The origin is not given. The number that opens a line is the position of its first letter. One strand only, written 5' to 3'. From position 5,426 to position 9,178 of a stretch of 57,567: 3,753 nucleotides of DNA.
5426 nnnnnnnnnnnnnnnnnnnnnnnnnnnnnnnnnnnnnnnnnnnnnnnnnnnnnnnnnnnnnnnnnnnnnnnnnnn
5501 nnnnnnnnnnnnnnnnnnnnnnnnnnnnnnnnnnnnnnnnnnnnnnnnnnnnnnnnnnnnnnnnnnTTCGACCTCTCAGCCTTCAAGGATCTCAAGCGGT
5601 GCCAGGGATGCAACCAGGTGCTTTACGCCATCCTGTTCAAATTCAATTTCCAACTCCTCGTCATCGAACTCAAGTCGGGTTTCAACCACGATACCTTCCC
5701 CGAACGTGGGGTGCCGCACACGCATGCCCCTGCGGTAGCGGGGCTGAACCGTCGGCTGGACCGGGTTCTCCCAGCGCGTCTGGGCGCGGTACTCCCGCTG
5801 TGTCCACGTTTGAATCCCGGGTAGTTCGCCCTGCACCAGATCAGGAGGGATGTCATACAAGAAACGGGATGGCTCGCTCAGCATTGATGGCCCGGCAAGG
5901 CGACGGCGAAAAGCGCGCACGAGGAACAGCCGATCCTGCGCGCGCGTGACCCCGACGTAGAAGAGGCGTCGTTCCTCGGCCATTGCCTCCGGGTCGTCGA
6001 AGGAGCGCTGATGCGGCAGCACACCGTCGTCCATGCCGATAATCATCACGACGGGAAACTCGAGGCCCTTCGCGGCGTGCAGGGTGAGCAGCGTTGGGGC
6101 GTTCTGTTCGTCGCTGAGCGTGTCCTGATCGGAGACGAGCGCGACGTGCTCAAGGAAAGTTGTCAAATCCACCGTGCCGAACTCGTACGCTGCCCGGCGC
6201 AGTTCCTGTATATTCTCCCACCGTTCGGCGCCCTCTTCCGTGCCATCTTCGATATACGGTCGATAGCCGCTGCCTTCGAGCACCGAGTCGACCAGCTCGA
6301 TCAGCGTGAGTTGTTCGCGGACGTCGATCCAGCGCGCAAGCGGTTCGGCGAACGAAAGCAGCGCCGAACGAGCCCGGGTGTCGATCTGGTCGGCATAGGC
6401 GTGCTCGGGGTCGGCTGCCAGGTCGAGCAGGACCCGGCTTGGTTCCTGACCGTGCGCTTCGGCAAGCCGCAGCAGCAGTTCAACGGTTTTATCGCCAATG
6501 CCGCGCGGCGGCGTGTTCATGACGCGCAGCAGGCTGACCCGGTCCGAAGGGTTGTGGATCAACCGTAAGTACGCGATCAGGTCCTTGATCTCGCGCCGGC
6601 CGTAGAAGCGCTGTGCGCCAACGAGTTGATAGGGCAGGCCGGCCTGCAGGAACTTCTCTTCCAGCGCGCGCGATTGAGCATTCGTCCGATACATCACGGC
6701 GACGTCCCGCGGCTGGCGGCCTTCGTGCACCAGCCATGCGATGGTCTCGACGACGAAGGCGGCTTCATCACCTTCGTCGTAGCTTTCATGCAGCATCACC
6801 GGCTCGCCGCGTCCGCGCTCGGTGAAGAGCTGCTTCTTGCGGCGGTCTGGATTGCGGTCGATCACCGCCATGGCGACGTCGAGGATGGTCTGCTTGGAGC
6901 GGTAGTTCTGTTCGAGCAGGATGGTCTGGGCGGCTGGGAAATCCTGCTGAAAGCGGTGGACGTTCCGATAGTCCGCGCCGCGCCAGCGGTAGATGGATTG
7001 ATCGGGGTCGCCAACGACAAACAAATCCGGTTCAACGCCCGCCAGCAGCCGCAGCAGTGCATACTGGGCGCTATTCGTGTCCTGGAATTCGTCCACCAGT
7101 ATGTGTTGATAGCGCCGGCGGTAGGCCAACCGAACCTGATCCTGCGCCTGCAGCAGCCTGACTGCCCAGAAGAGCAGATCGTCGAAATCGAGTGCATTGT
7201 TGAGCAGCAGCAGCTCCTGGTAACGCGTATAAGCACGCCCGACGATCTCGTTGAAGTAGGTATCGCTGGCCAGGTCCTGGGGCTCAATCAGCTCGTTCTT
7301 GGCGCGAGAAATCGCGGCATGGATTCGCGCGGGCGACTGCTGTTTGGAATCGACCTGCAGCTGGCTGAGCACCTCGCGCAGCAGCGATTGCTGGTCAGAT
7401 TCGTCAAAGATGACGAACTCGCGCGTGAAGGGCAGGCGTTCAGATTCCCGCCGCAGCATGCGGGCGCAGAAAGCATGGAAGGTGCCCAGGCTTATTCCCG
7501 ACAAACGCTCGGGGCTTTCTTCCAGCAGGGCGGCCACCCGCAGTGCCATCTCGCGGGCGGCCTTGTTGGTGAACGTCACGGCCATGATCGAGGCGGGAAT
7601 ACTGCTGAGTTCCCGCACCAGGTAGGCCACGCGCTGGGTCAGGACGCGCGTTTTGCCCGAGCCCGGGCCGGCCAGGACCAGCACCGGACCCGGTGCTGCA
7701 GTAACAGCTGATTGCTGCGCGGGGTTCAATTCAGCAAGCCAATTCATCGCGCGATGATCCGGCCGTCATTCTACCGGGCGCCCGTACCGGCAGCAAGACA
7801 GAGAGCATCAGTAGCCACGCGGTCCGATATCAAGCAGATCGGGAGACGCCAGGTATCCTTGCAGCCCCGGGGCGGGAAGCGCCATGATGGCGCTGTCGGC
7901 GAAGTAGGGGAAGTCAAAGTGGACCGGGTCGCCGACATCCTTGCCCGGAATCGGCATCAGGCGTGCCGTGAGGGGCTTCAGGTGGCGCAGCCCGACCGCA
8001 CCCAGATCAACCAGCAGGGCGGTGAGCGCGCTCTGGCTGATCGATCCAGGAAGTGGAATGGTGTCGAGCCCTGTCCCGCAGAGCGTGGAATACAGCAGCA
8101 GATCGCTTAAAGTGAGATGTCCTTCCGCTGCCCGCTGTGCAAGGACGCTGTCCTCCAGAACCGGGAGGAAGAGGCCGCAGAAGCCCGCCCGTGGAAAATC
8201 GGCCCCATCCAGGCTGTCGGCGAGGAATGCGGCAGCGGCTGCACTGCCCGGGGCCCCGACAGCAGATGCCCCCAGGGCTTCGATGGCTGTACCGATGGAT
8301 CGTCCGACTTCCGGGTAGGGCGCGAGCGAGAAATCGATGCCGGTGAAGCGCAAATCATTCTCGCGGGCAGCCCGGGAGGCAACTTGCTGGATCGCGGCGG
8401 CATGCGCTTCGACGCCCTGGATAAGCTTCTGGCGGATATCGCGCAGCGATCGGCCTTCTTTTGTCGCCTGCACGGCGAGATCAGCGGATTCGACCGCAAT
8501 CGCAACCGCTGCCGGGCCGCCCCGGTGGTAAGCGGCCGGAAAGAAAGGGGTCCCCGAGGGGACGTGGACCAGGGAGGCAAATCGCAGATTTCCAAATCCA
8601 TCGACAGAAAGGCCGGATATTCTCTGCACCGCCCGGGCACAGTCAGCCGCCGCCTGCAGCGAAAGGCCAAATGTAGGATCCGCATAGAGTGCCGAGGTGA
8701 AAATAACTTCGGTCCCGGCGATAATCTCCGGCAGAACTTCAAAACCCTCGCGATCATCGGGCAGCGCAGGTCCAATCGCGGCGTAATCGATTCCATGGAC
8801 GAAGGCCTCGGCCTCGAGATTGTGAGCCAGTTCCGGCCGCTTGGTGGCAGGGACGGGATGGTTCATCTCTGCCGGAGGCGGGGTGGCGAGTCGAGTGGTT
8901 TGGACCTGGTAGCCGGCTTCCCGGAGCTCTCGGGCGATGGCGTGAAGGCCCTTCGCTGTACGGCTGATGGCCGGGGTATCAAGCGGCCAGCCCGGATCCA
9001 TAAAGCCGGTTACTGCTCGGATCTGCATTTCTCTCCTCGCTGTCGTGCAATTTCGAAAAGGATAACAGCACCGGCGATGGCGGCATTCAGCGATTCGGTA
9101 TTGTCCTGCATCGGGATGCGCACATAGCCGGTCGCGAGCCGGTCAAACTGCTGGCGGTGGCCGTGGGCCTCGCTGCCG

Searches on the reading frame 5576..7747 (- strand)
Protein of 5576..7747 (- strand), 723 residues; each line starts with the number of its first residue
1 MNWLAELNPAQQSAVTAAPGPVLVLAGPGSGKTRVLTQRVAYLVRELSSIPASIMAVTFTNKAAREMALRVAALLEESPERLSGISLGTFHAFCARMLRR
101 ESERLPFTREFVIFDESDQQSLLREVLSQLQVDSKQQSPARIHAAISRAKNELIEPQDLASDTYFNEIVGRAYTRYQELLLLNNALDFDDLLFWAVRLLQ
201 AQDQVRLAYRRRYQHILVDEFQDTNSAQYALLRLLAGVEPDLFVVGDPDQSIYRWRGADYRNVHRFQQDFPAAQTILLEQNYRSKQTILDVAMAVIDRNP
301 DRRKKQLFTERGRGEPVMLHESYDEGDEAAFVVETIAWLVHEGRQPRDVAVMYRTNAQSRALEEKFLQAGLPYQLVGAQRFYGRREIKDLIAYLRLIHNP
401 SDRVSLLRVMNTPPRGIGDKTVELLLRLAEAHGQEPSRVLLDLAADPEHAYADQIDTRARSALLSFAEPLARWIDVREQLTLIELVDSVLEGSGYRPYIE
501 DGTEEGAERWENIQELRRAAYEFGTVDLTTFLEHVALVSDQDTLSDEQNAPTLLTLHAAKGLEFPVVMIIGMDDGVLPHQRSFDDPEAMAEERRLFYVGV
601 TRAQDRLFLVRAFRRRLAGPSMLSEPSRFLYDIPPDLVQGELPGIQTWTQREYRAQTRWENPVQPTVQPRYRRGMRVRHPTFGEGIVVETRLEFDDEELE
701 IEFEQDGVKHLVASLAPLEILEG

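Call 53: search_protein_families(library=pfam, proteins=[window:5576-7747:-], max_evalue=0.00001)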
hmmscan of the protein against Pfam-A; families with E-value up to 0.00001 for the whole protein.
window:5576-7747:- (723 aa): 5 families
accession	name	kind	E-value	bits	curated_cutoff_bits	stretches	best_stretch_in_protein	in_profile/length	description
PF00580.27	UvrD-helicase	-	4.9e-88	295.8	23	1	7-271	1-271/271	UvrD/REP helicase N-terminal domain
PF13361.12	UvrD_C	-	1.2e-70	239.2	25.6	1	276-609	1-345/350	UvrD-like helicase C-terminal domain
PF13245.12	AAA_19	-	2.3e-23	83.3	25.1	1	11-254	1-132/134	AAA domain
PF21196.3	PcrA_UvrD_tudor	-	1.4e-11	44.5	23.9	1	674-719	2-47/48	PcrA/UvrD tudor domain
PF13538.12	UvrD_C_2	-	1.8e-11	44.2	27.4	1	553-610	4-52/52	UvrD-like helicase C-terminal domain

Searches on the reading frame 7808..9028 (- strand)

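Call 53: search_protein_families(library=pfam, proteins=[window:7808-9028:-], max_evalue=0.00001)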
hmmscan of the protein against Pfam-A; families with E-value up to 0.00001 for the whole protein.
window:7808-9028:- (406 aa): 1 family
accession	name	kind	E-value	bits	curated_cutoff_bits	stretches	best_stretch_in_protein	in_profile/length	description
PF05167.17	DUF711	-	9e-81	272.2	25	1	23-371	40-406/413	Uncharacterised ACR (DUF711)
